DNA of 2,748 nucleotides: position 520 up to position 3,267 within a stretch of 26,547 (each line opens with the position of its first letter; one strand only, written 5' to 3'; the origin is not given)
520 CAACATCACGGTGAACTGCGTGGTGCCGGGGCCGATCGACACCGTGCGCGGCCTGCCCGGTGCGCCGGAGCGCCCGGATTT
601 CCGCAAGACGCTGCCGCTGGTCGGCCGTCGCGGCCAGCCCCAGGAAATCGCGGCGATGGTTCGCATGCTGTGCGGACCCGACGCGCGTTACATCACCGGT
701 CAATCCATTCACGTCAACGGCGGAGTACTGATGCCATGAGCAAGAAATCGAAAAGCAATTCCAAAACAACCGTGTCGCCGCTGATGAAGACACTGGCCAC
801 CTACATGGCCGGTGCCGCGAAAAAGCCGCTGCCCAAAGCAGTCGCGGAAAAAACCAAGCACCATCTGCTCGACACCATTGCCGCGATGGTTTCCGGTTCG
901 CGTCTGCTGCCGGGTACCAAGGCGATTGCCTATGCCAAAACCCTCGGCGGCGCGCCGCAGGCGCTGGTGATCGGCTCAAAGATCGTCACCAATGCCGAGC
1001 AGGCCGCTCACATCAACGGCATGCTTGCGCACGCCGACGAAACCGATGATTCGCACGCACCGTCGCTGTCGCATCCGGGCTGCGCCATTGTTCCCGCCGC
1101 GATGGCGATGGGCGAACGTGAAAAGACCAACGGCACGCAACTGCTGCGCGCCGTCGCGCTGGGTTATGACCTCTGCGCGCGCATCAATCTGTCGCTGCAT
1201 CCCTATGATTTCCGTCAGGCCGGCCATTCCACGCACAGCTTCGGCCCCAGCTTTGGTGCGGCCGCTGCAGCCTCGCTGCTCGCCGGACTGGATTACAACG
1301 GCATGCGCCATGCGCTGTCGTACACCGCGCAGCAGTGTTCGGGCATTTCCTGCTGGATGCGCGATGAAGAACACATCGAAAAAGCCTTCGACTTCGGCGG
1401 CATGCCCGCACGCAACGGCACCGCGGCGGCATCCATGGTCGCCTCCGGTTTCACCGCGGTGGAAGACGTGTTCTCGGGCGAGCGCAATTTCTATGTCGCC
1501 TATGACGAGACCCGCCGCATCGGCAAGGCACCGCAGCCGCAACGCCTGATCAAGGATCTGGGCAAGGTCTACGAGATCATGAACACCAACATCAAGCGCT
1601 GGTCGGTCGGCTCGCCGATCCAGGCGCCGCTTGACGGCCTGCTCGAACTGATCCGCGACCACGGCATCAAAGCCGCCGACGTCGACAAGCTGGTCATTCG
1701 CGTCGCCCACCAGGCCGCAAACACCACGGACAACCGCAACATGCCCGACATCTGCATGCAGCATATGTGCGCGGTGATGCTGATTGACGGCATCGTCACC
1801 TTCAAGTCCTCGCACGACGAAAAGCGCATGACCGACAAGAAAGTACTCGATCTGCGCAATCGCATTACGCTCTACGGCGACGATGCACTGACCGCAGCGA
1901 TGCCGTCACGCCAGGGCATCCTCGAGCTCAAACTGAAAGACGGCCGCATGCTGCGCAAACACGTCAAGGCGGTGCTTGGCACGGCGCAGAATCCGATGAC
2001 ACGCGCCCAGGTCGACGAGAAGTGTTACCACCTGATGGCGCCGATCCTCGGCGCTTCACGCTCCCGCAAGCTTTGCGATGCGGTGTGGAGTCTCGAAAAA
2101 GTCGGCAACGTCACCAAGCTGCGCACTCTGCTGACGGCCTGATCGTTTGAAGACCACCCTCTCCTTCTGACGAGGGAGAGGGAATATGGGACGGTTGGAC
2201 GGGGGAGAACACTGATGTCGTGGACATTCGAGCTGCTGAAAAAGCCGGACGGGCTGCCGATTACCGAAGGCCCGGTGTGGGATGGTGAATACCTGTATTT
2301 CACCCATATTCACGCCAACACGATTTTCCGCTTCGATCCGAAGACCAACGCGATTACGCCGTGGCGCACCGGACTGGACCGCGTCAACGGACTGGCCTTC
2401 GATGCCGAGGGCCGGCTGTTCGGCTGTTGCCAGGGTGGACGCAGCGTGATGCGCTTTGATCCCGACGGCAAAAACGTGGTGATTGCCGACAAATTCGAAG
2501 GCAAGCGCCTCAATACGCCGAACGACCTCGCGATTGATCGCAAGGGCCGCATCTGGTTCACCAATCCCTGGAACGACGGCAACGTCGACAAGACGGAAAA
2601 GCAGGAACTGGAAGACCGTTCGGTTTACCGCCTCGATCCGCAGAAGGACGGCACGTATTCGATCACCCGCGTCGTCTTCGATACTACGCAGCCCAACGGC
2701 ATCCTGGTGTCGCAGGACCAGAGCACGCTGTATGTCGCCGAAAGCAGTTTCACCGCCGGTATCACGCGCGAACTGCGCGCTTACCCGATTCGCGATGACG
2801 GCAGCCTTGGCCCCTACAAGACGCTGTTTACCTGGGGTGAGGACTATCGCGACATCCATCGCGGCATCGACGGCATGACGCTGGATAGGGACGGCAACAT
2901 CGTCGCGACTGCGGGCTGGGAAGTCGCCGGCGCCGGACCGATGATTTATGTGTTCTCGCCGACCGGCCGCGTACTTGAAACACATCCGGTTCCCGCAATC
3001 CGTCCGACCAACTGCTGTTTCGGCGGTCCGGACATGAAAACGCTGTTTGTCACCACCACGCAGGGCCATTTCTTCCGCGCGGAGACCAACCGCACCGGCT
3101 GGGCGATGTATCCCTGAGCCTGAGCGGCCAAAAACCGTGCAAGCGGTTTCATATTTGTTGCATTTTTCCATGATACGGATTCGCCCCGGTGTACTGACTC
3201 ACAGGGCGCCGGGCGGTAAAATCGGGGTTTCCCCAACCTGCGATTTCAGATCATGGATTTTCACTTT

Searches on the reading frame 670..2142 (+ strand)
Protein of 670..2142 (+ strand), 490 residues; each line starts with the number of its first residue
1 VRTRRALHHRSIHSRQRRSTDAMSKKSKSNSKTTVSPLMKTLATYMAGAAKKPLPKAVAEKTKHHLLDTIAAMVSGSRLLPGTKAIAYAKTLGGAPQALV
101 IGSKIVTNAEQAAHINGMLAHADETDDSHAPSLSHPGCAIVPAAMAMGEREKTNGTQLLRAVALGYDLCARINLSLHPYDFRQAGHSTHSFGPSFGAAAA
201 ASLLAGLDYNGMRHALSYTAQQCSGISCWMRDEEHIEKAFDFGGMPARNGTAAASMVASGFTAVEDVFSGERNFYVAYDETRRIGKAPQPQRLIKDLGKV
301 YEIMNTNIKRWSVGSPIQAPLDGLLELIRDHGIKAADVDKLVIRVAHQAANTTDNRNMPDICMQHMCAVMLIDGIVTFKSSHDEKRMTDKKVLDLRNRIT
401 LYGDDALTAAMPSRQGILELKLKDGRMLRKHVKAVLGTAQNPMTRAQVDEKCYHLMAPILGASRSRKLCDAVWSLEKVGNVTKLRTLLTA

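Call 43: search_protein_families(library=pfam, proteins=[window:670-2142:+], max_evalue=0.00001)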
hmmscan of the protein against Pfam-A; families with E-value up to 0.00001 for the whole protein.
window:670-2142:+ (490 aa): 2 families
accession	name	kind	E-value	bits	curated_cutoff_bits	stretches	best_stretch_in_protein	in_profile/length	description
PF03972.19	MmgE_PrpD_N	-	1.3e-46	159.3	32.1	1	41-281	2-238/244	MmgE/PrpD N-terminal domain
PF19305.4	MmgE_PrpD_C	-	1.3e-29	103.7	32.1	1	314-474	4-172/173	MmgE/PrpD C-terminal domain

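Call 60: search_protein_families(library=ncbifam, proteins=[window:670-2142:+], max_evalue=1e-20)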
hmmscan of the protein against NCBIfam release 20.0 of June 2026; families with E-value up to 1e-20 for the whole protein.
window:670-2142:+ (490 aa): 0 families

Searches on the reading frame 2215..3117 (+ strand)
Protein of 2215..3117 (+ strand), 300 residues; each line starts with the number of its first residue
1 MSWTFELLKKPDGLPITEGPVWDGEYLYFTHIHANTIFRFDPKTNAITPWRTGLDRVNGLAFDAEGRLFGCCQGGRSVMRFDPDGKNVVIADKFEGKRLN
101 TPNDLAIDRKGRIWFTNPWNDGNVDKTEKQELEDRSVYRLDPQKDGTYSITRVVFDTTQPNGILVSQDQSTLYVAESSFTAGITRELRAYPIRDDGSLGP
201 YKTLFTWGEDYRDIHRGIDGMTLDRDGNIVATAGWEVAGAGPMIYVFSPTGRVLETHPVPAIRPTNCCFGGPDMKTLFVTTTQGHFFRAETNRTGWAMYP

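Call 43: search_protein_families(library=pfam, proteins=[window:2215-3117:+], max_evalue=0.00001)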
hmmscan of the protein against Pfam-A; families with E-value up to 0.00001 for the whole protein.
window:2215-3117:+ (300 aa): 1 family
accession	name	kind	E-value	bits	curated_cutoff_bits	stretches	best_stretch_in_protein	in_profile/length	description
PF08450.18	SGL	-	9.1e-47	160.2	26.3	1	17-282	2-245/246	SMP-30/Gluconolactonase/LRE-like region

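Call 60: search_protein_families(library=ncbifam, proteins=[window:2215-3117:+], max_evalue=1e-20)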
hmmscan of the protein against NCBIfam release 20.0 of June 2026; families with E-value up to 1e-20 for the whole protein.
window:2215-3117:+ (300 aa): 0 families
